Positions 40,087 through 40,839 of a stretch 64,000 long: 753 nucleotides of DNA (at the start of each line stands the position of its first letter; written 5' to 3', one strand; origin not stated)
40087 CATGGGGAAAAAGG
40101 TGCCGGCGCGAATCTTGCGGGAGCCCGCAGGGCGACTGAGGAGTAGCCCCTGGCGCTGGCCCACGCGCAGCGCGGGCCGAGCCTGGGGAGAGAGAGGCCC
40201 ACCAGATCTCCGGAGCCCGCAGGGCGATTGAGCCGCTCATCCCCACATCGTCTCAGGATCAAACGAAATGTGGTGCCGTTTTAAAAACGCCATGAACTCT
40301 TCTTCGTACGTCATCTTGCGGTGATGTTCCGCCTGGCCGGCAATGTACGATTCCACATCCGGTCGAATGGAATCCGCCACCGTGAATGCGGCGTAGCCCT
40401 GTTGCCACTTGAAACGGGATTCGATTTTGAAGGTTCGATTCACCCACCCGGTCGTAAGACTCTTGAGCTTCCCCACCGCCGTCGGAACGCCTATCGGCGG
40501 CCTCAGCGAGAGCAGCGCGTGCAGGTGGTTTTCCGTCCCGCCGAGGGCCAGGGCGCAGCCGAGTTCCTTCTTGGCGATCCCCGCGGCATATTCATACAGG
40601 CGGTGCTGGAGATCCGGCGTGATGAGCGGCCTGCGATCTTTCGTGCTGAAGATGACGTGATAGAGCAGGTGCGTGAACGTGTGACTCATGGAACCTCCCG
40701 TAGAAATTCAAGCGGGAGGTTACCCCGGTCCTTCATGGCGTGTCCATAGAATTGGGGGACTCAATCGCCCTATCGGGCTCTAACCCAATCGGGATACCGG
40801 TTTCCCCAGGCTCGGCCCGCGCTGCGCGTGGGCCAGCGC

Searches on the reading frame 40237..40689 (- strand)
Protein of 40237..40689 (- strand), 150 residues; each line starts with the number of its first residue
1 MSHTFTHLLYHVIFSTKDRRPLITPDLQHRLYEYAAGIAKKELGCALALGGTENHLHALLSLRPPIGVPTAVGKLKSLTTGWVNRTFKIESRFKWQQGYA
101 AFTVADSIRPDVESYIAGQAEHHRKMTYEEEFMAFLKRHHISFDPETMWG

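Call 17: search_protein_families(library=pfam, proteins=[window:40237-40689:-])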
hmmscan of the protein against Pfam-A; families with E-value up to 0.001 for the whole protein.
window:40237-40689:- (150 aa): 1 family
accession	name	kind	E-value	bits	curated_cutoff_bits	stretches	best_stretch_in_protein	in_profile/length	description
PF01797.21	Y1_Tnp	-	1.1e-20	74.4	23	1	6-119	3-121/121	Transposase IS200 like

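Call 48: search_protein_families(library=ncbifam, proteins=[window:40237-40689:-])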
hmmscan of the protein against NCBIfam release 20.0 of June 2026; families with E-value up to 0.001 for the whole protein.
window:40237-40689:- (150 aa): 1 family
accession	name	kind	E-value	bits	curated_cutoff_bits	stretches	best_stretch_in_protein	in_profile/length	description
NF033573.1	transpos_IS200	equivalog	4.4e-16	59.2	55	1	2-117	5-125/126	IS200/IS605 family transposase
